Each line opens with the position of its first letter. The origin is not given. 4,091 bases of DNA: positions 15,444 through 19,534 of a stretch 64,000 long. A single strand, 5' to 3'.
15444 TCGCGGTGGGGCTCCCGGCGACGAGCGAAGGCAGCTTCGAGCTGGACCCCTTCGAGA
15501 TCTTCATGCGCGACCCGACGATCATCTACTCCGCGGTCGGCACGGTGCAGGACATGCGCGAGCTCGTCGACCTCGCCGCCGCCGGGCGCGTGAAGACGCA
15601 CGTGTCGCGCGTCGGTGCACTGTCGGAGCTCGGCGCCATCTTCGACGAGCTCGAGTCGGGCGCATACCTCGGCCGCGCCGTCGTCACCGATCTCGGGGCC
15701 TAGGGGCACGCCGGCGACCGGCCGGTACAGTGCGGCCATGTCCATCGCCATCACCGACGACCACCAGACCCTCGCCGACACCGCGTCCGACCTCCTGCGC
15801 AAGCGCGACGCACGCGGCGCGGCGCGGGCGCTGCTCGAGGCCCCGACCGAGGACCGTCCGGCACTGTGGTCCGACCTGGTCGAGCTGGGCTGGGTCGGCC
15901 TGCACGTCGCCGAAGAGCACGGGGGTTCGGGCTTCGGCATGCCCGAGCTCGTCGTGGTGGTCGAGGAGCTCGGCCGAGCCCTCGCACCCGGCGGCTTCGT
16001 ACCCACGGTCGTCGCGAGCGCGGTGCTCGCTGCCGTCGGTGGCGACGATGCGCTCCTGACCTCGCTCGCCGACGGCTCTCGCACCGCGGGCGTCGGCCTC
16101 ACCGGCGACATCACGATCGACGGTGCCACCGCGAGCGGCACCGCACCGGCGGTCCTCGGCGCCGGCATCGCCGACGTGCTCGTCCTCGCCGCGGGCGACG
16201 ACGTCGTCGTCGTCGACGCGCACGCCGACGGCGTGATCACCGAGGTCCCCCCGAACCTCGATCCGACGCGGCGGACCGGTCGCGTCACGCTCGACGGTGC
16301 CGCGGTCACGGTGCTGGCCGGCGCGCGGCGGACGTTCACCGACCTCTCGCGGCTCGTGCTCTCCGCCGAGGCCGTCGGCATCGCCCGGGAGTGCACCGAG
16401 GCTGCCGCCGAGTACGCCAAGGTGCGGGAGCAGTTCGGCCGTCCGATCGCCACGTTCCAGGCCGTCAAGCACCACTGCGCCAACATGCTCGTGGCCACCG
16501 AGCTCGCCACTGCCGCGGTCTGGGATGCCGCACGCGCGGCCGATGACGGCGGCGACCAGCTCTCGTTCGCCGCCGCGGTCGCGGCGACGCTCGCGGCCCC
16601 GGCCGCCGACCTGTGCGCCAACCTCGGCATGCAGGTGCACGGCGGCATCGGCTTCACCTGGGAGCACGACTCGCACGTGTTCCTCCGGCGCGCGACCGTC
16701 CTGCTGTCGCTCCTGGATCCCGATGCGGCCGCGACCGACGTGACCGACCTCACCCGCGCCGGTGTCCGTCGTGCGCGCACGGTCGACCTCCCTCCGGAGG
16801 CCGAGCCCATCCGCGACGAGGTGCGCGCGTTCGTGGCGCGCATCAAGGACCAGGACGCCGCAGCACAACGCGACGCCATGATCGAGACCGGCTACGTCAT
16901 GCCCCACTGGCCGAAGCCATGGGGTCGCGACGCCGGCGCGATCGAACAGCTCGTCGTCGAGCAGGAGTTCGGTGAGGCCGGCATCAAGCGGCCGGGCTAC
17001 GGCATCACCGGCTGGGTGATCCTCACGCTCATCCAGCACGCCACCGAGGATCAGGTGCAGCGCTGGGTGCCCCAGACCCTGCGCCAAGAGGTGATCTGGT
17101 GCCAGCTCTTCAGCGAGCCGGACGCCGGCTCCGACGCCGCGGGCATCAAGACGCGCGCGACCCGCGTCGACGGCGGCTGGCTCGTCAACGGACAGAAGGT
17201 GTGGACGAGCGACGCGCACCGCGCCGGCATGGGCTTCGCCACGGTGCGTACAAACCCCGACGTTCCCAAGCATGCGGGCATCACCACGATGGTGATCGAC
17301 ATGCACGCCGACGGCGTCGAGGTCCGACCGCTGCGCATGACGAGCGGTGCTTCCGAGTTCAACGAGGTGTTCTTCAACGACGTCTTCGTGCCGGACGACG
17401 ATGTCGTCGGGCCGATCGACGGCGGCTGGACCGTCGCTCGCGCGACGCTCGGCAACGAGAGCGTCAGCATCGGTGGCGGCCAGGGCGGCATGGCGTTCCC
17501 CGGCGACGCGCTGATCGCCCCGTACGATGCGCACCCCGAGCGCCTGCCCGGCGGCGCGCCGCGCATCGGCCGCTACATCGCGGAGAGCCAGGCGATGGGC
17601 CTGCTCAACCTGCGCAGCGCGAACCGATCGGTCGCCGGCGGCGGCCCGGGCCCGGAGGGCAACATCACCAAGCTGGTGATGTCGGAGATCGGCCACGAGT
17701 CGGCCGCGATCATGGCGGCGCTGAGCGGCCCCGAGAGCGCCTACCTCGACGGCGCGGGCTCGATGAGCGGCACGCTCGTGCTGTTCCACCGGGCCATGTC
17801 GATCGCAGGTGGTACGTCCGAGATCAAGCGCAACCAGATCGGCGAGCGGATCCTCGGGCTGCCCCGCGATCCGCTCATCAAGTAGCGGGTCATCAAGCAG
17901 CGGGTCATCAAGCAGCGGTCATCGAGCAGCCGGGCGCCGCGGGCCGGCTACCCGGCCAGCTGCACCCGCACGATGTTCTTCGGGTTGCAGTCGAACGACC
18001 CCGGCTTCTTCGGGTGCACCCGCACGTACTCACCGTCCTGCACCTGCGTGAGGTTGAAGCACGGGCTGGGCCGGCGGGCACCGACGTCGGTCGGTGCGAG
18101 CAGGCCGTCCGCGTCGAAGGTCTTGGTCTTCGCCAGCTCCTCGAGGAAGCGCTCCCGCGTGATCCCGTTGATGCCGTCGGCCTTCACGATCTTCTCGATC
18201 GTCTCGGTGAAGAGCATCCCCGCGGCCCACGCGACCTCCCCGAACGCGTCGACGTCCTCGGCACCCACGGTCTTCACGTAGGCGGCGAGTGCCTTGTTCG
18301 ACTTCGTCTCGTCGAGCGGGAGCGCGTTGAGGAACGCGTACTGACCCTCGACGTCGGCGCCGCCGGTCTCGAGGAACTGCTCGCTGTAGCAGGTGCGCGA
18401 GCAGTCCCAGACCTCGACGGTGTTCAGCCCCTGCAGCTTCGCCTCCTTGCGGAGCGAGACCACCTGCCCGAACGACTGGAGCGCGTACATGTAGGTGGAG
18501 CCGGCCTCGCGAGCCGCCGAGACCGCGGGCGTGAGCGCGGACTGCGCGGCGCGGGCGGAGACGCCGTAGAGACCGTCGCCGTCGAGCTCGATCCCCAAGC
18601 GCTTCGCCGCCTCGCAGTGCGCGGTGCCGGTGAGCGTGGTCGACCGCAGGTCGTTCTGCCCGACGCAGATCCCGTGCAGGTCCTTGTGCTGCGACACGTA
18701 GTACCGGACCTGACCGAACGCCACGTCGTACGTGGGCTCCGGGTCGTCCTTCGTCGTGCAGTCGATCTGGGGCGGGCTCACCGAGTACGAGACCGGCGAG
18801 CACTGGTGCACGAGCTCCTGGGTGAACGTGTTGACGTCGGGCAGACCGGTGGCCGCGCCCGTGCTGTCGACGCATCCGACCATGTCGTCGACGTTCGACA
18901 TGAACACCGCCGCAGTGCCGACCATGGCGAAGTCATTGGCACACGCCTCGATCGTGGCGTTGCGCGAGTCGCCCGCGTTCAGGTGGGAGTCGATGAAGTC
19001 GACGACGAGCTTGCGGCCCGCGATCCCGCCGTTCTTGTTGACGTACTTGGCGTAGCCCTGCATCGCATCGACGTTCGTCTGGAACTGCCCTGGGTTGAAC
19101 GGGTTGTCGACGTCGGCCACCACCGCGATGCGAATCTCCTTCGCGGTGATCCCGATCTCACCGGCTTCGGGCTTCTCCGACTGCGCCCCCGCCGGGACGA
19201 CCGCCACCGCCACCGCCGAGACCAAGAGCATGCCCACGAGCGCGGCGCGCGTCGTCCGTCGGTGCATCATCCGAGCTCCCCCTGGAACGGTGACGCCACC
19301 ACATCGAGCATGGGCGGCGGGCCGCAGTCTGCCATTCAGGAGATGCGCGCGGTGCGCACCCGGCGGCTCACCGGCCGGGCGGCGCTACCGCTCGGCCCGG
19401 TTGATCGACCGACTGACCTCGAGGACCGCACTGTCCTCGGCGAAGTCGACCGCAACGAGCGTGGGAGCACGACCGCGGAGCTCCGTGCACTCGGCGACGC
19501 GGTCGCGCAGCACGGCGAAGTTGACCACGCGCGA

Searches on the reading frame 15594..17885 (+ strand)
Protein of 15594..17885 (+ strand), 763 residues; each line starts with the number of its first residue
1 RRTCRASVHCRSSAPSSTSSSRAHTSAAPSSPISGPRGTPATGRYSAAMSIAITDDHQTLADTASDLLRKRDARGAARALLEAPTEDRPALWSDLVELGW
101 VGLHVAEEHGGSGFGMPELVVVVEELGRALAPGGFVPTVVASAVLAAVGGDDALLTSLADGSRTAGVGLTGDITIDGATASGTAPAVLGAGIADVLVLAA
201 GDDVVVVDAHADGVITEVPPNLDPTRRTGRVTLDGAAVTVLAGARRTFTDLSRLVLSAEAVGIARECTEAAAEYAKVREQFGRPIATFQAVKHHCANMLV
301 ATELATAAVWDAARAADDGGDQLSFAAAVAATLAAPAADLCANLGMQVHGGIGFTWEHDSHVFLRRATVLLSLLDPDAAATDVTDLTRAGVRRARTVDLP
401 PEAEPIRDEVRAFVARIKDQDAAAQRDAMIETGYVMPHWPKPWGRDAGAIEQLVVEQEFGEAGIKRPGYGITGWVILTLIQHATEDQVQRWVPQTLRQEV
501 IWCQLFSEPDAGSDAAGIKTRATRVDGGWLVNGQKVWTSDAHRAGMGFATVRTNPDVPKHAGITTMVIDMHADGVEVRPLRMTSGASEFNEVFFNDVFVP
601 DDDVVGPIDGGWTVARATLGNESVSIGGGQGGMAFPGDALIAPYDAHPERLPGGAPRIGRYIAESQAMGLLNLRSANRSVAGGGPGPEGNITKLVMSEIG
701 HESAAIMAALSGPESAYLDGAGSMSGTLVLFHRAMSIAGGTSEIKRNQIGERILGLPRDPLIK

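Call 40: search_protein_families(library=pfam, proteins=[window:15594-17885:+], max_evalue=0.0001)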
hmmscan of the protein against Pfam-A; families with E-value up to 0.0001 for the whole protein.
window:15594-17885:+ (763 aa): 4 families
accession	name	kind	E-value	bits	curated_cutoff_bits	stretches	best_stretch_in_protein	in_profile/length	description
PF00441.29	Acyl-CoA_dh_1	-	2.5e-38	132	22.4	2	249-369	11-130/150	Acyl-CoA dehydrogenase, C-terminal domain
PF02771.21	Acyl-CoA_dh_N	-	6e-22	78.6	22.9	2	54-146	1-94/113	Acyl-CoA dehydrogenase, N-terminal domain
PF02770.24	Acyl-CoA_dh_M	-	4.8e-18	65.5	33.3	1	503-597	1-97/97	Acyl-CoA dehydrogenase, middle domain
PF08028.16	Acyl-CoA_dh_2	-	6.8e-05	23.6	22.7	1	254-354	1-110/134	Acyl-CoA dehydrogenase, C-terminal domain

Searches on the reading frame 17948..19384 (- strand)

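Call 40: search_protein_families(library=pfam, proteins=[window:17948-19384:-], max_evalue=0.0001)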
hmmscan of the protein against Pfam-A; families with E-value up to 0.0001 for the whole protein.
window:17948-19384:- (478 aa): 1 family
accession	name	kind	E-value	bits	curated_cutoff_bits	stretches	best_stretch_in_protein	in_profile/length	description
PF13458.12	Peripla_BP_6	-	2.7e-21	77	31.7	1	83-451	1-342/343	Periplasmic binding protein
